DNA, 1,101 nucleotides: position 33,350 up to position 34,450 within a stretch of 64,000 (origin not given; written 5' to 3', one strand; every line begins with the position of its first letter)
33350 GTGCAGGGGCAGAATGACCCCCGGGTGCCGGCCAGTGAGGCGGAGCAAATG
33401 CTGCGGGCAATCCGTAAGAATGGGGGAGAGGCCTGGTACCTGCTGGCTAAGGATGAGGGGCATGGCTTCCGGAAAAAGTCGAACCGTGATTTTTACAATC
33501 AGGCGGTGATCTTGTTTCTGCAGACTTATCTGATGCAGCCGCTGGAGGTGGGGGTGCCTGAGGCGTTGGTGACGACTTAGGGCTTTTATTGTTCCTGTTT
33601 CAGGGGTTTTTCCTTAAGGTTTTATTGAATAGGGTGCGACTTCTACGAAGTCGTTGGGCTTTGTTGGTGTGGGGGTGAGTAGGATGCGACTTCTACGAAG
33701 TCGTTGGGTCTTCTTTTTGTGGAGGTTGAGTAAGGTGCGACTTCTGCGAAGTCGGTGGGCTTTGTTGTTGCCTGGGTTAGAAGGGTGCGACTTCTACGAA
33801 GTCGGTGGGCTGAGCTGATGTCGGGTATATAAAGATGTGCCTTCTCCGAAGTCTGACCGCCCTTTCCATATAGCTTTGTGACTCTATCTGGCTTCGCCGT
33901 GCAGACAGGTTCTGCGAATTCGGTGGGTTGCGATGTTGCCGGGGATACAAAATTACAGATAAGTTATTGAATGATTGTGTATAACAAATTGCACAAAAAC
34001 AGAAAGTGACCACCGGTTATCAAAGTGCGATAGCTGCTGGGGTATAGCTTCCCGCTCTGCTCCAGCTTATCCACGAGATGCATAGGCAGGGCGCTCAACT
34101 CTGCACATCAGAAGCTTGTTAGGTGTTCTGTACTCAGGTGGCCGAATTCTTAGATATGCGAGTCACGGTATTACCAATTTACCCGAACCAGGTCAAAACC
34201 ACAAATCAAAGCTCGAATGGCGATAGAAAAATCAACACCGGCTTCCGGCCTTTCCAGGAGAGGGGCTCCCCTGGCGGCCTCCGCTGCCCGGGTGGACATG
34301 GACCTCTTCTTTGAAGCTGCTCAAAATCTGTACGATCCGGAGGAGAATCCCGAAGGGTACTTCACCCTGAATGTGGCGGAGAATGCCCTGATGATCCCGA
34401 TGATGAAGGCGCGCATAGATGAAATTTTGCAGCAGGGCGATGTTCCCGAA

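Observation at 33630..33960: Tandem array of ~50-bp repeats with a conserved 8-bp-stem palindrome, between an S9 peptidase and an aminotransferase gene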

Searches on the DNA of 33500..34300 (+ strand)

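Call 5: search_rna_families(source=window, start=33500, end=34300, threshold=evalue, max_evalue=10, show_alignments=3)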
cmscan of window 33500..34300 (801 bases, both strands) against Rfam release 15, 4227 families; matches with E-value up to 10: 2.
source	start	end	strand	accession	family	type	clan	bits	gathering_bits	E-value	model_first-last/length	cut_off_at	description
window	33500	33593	+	RF01390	isrG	Gene; sRNA;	-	12.7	100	0.53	187-279/279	5'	isrG Hfq binding RNA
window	33785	33858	+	RF01134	sR30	Gene; snRNA; snoRNA; CD-box;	-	10.7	38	6.8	1-57/57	no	Small nucleolar RNA sR30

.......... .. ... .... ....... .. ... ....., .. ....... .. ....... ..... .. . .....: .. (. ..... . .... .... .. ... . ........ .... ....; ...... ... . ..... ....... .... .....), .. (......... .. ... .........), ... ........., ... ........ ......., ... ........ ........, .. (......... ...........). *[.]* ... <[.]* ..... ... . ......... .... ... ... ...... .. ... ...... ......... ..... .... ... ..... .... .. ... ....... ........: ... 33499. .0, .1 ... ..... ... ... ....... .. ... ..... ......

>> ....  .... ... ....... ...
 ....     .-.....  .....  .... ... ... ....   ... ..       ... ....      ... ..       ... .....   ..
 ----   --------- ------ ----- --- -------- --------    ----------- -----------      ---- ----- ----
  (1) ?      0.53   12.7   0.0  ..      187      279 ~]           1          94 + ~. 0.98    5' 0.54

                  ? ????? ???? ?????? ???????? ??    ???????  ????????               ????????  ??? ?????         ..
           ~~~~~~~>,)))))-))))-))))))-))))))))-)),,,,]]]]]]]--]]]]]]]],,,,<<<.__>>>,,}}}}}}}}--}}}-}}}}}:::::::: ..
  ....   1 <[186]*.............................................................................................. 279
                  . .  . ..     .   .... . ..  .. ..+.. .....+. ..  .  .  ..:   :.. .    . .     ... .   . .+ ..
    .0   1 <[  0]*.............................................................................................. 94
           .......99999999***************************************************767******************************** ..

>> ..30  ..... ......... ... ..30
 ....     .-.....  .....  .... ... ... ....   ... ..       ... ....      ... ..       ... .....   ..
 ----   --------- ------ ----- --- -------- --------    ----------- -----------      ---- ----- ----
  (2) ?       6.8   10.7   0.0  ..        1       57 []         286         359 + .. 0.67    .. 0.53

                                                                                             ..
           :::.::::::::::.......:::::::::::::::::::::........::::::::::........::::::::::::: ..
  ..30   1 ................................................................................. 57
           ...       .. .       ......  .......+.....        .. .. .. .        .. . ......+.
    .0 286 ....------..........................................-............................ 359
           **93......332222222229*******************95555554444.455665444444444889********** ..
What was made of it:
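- On Known structured RNA families (Rfam 15): In 33500-34300 only chance-level hits appear (E 0.53 and 6.8, call 5).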

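Call 34: build_rna_model(alignment_id=A2, structure=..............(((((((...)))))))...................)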
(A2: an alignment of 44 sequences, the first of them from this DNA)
Model R1 built from alignment A2 (44 sequences, 50 columns); structure: as given.
model positions 50; base pairs 7; branch points 0; effective number of sequences 44; information 0.804 bits per position. Calibrated on 0.2 Mb of random sequence (short: E-values are rough).
structure used (alignment columns):
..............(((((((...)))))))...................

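Call 35: search_with_rna_model(model_id=R1, source=window, filters=off, max_evalue=10)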
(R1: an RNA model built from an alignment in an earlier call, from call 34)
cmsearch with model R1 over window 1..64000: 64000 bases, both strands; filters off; matches with E-value up to 10: 21.
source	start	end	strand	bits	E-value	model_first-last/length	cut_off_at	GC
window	33724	33773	+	51.6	4.8e-13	1-50/50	no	0.54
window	33673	33722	+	50.9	7.8e-13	1-50/50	no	0.5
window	33774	33823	+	48.7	3.3e-12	1-50/50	no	0.58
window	33623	33672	+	47.5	7.8e-12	1-50/50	no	0.48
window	33824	33873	+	22.1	0.00032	1-50/50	no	0.46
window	44153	44204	-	8.4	3.9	1-50/50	no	0.54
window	10059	10097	-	8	5.3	1-50/50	no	0.38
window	33738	33754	-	7.9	5.6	15-31/50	no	0.59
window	34014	34050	+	7.7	6.3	1-50/50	no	0.49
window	33637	33653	-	7.7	6.4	15-31/50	no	0.53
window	33687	33703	-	7.7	6.4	15-31/50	no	0.53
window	33788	33804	-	7.7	6.4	15-31/50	no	0.53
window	23561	23599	+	7.7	6.4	1-50/50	no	0.59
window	61647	61691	+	7.7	6.6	1-50/50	no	0.6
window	2716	2749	-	7.6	7.1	1-50/50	no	0.41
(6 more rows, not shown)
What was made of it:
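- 33623..33672 (+): Unit 1 (head unit). Hairpin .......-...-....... at 33637-33653. Model R1 scores it 47.5 bits, E 8e-12 (call 35).
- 33673..33723 (+): Unit 2. Hairpin at 33687-33703. R1 scores it 50.9 bits (call 35).
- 33724..33773 (+): Unit 3. Hairpin at 33738-33754, with loop TGC. R1 scores it 51.6 bits (call 35).
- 33774..33823 (+): Unit 4. Hairpin at 33788-33804. R1 scores it 48.7 bits (call 35).
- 33824..33873 (+): Unit 5, decayed. Hairpin remnant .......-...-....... at 33838-33854. The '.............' last-unit subtype is also seen in L037 and L044. R1 scores it 22.1 bits, E 3e-4 (call 35).
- Checked: It finds nothing else in the 64 kb (call 35).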

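Call 36: search_with_rna_model(model_id=R1, sources=[L002, L003, L004, L005, L006, L009, L010, L016, L018, L019, L020, L021, L025, L026, L027, L030, L032, L033, L036, L037, L038, L039, L040, L041, L044, L045, L046, L048, L049, L050], max_evalue=0.01)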
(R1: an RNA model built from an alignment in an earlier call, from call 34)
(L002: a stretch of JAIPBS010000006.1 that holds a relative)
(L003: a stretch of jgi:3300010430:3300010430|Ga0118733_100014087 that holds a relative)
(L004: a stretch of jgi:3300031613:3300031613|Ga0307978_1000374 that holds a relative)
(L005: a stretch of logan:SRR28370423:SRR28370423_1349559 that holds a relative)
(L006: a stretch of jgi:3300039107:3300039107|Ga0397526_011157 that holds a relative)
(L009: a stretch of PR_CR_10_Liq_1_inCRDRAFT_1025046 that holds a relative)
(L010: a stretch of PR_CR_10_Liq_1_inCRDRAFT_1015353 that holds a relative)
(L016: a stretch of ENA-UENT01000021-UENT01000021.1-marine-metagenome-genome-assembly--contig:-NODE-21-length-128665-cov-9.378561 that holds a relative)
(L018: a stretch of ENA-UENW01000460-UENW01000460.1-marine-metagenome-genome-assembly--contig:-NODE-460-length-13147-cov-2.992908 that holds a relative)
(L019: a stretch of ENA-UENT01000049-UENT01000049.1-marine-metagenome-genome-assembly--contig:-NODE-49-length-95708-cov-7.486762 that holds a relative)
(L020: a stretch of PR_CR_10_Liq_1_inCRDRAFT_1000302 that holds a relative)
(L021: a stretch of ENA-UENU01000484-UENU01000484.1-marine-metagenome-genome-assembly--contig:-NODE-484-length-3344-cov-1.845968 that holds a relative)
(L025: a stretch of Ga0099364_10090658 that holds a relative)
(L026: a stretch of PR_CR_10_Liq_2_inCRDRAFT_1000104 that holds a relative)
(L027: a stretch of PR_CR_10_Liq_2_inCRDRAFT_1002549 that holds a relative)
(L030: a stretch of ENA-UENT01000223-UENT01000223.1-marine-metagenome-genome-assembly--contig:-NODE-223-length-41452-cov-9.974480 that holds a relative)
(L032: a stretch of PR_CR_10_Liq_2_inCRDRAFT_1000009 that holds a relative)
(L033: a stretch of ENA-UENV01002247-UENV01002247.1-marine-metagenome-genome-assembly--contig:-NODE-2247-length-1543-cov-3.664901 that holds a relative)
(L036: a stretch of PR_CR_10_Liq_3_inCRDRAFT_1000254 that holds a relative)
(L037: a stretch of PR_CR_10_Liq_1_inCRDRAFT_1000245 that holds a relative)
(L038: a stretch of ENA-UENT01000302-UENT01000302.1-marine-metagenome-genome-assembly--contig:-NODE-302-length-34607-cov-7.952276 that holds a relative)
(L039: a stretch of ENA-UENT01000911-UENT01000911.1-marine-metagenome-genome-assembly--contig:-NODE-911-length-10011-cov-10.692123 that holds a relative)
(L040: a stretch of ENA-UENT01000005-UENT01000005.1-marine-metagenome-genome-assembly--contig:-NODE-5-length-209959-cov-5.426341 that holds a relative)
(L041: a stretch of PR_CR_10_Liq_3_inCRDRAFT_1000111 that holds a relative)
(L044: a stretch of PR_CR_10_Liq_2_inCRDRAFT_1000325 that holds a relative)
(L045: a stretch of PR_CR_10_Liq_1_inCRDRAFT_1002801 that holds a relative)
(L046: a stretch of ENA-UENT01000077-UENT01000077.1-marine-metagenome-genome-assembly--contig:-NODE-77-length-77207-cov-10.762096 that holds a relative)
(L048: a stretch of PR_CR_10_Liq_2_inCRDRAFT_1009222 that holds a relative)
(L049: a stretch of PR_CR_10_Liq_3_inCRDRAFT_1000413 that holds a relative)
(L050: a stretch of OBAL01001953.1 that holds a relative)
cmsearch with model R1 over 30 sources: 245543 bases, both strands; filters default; matches with E-value up to 0.01: 63.
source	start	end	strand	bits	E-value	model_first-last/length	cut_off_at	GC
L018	12549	12598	-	54.5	2.3e-13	1-50/50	no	0.5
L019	8612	8661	+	54.4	2.6e-13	1-50/50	no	0.48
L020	1697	1746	+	54.3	2.7e-13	1-50/50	no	0.48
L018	12499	12548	-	53.8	3.9e-13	1-50/50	no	0.5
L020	4690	4739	+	53.8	3.9e-13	1-50/50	no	0.5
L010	1544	1593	-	53.4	5e-13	1-50/50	no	0.54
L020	4640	4689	+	53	7e-13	1-50/50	no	0.46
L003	2784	2833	+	52.6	9.3e-13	1-50/50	no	0.46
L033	1411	1460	+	51.6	1.8e-12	1-50/50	no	0.52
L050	1506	1555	-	51.6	1.8e-12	1-50/50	no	0.52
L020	1747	1796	+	51.3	2.2e-12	1-50/50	no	0.48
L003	2734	2783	+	51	2.7e-12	1-50/50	no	0.46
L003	2684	2733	+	50.3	4.4e-12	1-50/50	no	0.5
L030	3906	3955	+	50.3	4.4e-12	1-50/50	no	0.5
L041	12991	13040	+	49.9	5.7e-12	1-50/50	no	0.54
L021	3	52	-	49.5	7.5e-12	1-50/50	no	0.52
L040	5123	5172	-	49.5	7.5e-12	1-50/50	no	0.52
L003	2834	2883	+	49.3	8.6e-12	1-50/50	no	0.46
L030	3956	4005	+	49.3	8.6e-12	1-50/50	no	0.46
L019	8562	8611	+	49.2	9.3e-12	1-50/50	no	0.48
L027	104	153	-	47.5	3.1e-11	1-50/50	no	0.6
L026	4161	4210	+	47.4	3.2e-11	1-50/50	no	0.48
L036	12428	12477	-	47.4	3.2e-11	1-50/50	no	0.48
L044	6427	6476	-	46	8.5e-11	1-50/50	no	0.42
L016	1171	1220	+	44.8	1.9e-10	1-50/50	no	0.46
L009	499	548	-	44.6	2.2e-10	1-50/50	no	0.5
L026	4211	4260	+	44.6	2.2e-10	1-50/50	no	0.5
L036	12378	12427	-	44.6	2.2e-10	1-50/50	no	0.5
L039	9822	9871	-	44.4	2.6e-10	1-50/50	no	0.5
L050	1333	1382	-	44.4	2.6e-10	1-50/50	no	0.48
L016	1121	1170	+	44.1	3.1e-10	1-50/50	no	0.56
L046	4208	4257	+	43.7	4.1e-10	1-50/50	no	0.46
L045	8281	8330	+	43.6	4.3e-10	1-50/50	no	0.54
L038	11869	11918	-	43.6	4.5e-10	1-50/50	no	0.52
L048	1279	1328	+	43.4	5e-10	1-50/50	no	0.46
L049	3942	3991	-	43.4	5e-10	1-50/50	no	0.46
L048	1229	1278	+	43.2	5.7e-10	1-50/50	no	0.5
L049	3992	4041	-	43.2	5.7e-10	1-50/50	no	0.5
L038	2452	2501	+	42.6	8.7e-10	1-50/50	no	0.42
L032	63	112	-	41.7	1.7e-09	1-50/50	no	0.44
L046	4359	4408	-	41.6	1.8e-09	1-50/50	no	0.54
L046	4158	4207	+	41.3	2.2e-09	1-50/50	no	0.54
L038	2528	2577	-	41.2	2.3e-09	1-50/50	no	0.4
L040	5071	5120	-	40.2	4.8e-09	1-50/50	no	0.44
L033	1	48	+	38.9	1.1e-08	3-50/50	5'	0.5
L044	6375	6424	-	38.8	1.2e-08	1-50/50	no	0.46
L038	11616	11665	+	38.7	1.3e-08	1-50/50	no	0.46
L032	113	162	-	38.5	1.5e-08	1-50/50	no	0.52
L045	8232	8280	+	38.1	2e-08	1-50/50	no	0.55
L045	8183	8231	+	37.6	2.7e-08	1-50/50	no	0.43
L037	1276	1324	+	36.5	5.8e-08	1-50/50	no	0.51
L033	1509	1543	+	35.9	9.2e-08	1-35/50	3'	0.43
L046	4458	4506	-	35.7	1e-07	1-50/50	no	0.45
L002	455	504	+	32.5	9.5e-07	1-50/50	no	0.4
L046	4507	4555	-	31.9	1.4e-06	1-50/50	no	0.65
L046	4409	4457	-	30.6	3.4e-06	1-50/50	no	0.59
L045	8134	8182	+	30.4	4e-06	1-50/50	no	0.63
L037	1325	1374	+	28.2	1.8e-05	1-50/50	no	0.44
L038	2503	2553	+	26.9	4.5e-05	1-50/50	no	0.45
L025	2143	2192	+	22.5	0.00093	1-50/50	no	0.42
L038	11725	11773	-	22.1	0.0012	1-50/50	no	0.61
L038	11674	11724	-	21.5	0.0019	1-50/50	no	0.59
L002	676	725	-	21.3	0.0021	1-50/50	no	0.4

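Call 69: search_dna_similar(query=window:33615-33950:+, collection=plasmids, mode=distant, max_evalue=0.01, max_rows=10)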
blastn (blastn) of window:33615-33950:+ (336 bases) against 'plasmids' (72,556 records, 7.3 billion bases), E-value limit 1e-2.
No match.

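Call 70: search_dna_similar(query=window:33615-33950:+, collection=phages, mode=distant, max_evalue=0.01, max_rows=10)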
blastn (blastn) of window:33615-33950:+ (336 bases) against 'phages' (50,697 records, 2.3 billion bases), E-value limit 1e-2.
No match.

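Call 75: search_with_rna_model(model_id=R1, sources=[L051, L052, L053, L054, L007, L014, L017, L042, L022, L028], max_evalue=0.01)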
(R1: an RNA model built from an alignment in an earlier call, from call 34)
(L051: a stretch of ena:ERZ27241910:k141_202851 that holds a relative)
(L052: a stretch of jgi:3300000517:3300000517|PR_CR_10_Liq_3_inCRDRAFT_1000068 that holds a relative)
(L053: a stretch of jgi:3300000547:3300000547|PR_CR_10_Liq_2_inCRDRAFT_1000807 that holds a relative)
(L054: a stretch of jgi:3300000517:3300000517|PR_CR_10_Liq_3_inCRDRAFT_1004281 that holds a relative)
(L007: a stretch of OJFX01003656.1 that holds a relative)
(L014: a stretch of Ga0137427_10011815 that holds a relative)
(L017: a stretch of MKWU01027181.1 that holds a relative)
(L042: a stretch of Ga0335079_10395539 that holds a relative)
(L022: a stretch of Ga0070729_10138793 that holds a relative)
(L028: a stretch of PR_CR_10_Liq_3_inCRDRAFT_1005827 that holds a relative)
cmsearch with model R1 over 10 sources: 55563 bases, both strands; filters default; matches with E-value up to 0.01: 6.
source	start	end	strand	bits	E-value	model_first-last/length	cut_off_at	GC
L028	2083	2132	-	44.6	4.9e-11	1-50/50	no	0.5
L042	325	374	-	33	1.5e-07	1-50/50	no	0.58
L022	1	31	-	30.7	7.3e-07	1-31/50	3'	0.52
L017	2039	2088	+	27.5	6.8e-06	1-50/50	no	0.54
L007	3730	3778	+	25.2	3.3e-05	1-50/50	no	0.53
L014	1613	1650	-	23.4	0.00011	13-50/50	no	0.53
